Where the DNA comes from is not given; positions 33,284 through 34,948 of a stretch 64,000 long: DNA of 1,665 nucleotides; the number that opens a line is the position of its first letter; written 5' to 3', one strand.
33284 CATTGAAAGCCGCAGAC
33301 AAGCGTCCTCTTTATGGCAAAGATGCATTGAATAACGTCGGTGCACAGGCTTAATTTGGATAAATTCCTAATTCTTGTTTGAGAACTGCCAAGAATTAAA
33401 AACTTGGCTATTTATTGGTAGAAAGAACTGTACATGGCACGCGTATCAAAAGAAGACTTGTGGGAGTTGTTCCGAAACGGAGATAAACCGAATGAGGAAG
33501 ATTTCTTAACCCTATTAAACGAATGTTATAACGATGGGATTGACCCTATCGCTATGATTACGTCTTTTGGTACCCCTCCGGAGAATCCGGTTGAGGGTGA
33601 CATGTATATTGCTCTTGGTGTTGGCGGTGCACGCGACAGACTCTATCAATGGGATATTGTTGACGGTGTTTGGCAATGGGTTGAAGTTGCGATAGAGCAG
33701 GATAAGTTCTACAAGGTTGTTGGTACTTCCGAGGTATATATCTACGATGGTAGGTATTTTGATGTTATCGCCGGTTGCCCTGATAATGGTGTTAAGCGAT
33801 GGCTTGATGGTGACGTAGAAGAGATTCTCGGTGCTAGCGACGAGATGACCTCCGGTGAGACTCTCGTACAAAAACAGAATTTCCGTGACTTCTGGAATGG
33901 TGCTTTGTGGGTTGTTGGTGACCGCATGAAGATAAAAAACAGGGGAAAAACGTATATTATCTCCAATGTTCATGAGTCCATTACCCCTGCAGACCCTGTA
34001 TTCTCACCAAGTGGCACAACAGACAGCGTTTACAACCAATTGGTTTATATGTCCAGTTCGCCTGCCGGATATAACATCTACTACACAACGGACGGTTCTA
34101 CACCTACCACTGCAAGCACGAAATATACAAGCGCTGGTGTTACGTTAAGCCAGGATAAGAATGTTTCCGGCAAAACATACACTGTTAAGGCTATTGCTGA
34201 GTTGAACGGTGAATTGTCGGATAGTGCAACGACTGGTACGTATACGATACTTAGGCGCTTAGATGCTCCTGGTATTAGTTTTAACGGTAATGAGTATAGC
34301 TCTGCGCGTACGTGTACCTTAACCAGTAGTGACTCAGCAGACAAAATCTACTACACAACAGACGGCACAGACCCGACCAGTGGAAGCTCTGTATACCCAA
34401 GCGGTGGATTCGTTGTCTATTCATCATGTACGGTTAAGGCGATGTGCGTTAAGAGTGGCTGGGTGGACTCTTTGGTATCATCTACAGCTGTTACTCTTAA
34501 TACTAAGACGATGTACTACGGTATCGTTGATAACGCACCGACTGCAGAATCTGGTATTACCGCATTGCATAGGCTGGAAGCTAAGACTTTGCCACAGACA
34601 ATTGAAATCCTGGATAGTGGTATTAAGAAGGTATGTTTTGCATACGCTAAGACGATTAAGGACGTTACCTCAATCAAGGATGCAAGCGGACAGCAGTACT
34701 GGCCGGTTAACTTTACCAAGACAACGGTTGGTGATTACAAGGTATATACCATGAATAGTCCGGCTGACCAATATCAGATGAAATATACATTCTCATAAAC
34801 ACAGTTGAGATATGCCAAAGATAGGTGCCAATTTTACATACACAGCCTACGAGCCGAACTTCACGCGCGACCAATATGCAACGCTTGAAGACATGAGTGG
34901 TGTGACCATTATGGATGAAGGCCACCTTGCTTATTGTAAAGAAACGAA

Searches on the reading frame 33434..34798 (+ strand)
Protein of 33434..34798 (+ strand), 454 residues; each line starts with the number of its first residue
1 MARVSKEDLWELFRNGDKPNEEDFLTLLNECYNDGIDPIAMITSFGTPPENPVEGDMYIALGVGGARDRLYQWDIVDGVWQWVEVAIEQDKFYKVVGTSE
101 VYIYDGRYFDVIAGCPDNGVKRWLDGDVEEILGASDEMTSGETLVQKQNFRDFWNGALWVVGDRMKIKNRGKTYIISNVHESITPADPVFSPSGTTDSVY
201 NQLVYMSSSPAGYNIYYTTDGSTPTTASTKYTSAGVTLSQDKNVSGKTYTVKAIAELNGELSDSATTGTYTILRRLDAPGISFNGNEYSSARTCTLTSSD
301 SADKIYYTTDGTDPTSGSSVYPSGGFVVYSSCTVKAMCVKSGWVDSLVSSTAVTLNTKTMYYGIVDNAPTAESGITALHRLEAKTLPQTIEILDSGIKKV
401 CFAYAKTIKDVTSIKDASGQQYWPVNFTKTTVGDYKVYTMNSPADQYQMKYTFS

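Call 7: search_protein_families(library=phrogs, proteins=[window:33434-34798:+])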
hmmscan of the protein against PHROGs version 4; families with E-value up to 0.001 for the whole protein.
window:33434-34798:+ (454 aa): 0 families

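Call 15: find_related_loci(query=window:33434-34798:+, collection=viral_contigs, flank=10000)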
Query window:33434-34798:+ (454 aa) in viral_contigs; peptide patterns used: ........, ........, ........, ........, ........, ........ (x = any residue, [..] = any of these).
18 stretches matched a pattern, but none encodes a relative of the query by tblastn (E <= 1e-3).

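Call 16: search_dna_similar(query=window:33434-34798:+, collection=phages, mode=protein, max_evalue=0.001)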
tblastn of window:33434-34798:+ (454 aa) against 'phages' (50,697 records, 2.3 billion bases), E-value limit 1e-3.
No match.

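Call 18: find_homologous_proteins(query=window:33434-34798:+)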
Query window:33434-34798:+ (454 aa): 805 proteins with E <= 0.001 among 8000 candidates; the best 120 are listed.
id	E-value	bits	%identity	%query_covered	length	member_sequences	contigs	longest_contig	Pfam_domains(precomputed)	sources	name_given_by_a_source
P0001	0.0e+0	1034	100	100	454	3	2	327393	PF13287.13,PF13290.14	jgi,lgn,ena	-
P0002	4.4e-63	232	31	62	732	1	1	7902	PF01839.30,PF13517.13,PF13287.13,PF13290.14,PF03174.20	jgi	jgi:hypothetical protein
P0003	3.2e-57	212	40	36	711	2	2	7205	PF13287.13,PF13290.14,PF03174.20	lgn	-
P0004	8.6e-56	208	45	38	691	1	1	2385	PF13287.13,PF13290.14,PF03174.20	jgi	jgi:hypothetical protein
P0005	3.8e-47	179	38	38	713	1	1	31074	PF13287.13,PF13290.14,PF03174.20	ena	-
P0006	9.0e-47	178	38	38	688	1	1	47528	PF13287.13,PF13290.14,PF03174.20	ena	-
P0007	1.3e-44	171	38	41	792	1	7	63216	PF13927.13,PF13287.13,PF13290.14,PF03174.20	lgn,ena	-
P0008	2.3e-43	167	40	34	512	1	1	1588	PF13287.13,PF13290.14,PF03174.20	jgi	jgi:hypothetical protein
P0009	1.4e-42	164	43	36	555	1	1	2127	PF01839.30,PF13517.13,PF13287.13,PF13290.14,PF03174.20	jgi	jgi:hypothetical protein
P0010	4.4e-42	162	39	64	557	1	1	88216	PF13287.13,PF13290.14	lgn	-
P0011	2.1e-41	160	37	64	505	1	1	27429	PF13287.13,PF13290.14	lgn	-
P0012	4.2e-39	153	39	38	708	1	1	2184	PF13287.13,PF13290.14,PF03174.20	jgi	jgi:Chitobiase/beta-hexosaminidase C-terminal domain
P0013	8.4e-39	152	40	39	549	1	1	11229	PF22073.3,PF13287.13,PF13290.14,PF22544.3,PF03174.20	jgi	jgi:hypothetical protein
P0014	8.9e-39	152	41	38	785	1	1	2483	PF01839.30,PF13517.13,PF13287.13,PF13290.14,PF03174.20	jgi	-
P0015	8.7e-38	148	39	37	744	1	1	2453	PF13287.13,PF13290.14,PF03174.20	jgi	jgi:hypothetical protein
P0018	9.9e-37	145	40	55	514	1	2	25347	PF13287.13,PF13290.14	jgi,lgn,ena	jgi:hypothetical protein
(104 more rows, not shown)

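Call 19: find_encoding_contigs(protein=P0001, flank=10000, max_places=4)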
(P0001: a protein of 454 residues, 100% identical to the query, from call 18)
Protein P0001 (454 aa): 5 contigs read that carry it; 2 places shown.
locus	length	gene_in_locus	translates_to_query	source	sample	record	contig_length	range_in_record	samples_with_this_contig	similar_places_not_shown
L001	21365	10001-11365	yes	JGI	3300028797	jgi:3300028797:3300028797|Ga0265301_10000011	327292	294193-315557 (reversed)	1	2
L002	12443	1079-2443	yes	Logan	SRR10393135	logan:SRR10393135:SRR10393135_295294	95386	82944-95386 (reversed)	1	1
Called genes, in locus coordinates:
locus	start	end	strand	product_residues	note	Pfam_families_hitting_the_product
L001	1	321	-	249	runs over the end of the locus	PF01467:CTP_transf_like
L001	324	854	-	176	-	PF00293:NUDIX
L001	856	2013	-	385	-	PF17767:NAPRTase_N, PF04095:NAPRTase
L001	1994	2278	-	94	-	-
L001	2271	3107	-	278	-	PF04446:Thg1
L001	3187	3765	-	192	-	-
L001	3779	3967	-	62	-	-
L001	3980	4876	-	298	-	PF00156:Pribosyltran (weak)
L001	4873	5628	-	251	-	-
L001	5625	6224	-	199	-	PF00857:Isochorismatase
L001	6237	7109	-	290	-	PF02540:NAD_synthase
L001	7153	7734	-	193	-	-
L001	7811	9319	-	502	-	PF01145:Band_7, PF15975:Flot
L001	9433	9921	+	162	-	-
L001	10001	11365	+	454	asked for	PF13290:CHB_HEX_C_1, PF13287:Fn3_assoc, PF13290:CHB_HEX_C_1, PF13287:Fn3_assoc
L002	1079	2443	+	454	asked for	PF13290:CHB_HEX_C_1, PF13287:Fn3_assoc, PF13290:CHB_HEX_C_1, PF13287:Fn3_assoc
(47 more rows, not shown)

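Call 20: find_encoding_contigs(protein=P0010, flank=10000, max_places=3)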
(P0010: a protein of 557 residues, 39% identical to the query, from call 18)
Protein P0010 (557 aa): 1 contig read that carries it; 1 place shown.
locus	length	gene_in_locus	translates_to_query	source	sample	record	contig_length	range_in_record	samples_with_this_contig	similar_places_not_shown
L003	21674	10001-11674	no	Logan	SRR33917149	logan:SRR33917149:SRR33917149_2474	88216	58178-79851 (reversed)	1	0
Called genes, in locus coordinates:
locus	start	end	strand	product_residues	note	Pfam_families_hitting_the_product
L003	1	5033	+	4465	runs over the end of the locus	?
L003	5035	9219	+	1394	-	-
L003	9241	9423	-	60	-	-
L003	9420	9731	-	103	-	-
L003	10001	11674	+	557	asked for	PF13290:CHB_HEX_C_1, PF13287:Fn3_assoc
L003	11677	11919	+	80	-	-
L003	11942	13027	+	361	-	-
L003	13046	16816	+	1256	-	-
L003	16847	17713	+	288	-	-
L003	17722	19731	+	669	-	-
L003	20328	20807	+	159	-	-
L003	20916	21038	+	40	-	-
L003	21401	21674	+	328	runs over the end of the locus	-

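Call 35: find_encoding_contigs(protein=P0002, flank=10000, max_places=2)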
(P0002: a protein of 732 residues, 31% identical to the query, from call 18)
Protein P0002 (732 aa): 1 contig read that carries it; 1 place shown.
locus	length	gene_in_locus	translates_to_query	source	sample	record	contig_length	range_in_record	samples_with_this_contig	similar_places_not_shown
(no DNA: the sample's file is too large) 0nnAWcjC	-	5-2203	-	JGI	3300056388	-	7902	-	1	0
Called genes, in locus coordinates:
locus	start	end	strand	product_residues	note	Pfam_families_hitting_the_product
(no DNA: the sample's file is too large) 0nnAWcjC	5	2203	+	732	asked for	PF13517:FG-GAP_3, PF13290:CHB_HEX_C_1, PF13287:Fn3_assoc, PF13290:CHB_HEX_C_1, PF13287:Fn3_assoc, PF13290:CHB_HEX_C_1, PF13287:Fn3_assoc, PF13290:CHB_HEX_C_1, +5 more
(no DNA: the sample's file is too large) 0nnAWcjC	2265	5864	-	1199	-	PF18998:Flg_new_2, PF13385:Laminin_G_3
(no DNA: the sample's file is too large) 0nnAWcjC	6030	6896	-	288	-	PF03808:Glyco_tran_WecG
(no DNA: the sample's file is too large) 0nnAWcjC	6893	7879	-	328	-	PF00535:Glycos_transf_2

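Call 36: find_encoding_contigs(protein=P0018, flank=10000, max_places=2)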
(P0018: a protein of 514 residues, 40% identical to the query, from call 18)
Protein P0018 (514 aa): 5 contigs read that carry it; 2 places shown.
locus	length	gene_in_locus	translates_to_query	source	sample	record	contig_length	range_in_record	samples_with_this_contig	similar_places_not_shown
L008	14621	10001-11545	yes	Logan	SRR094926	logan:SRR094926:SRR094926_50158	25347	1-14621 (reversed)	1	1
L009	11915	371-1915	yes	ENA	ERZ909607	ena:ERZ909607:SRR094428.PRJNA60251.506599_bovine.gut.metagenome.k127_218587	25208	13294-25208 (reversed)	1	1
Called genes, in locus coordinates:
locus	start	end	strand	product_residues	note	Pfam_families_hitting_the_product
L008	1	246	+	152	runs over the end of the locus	-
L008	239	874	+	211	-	-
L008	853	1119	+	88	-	-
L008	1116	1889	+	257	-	-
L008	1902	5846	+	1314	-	-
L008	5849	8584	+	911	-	-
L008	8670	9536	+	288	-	-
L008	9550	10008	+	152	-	-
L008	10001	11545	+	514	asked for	PF13290:CHB_HEX_C_1 (weak), PF13287:Fn3_assoc, PF13290:CHB_HEX_C_1, PF13287:Fn3_assoc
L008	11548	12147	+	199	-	PF24243:Phage_tail_C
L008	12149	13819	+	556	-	PF03382:DUF285 (weak)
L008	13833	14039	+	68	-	-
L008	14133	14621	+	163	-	?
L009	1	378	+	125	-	?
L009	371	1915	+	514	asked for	PF13290:CHB_HEX_C_1 (weak), PF13287:Fn3_assoc, PF13290:CHB_HEX_C_1, PF13287:Fn3_assoc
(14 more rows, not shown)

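Call 84: search_protein_families(library=pfam, max_evalue=0.1, proteins=[window:33434-34798:+])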
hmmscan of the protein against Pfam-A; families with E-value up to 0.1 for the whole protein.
window:33434-34798:+ (454 aa): 2 families
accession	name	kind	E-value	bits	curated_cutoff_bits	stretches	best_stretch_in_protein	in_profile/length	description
PF13290.12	CHB_HEX_C_1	-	3.8e-25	88.1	22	2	284-349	2-66/67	Chitobiase/beta-hexosaminidase C-terminal domain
PF13287.12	Fn3_assoc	-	3.8e-22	78.6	23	2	295-350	2-56/59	Fn3 associated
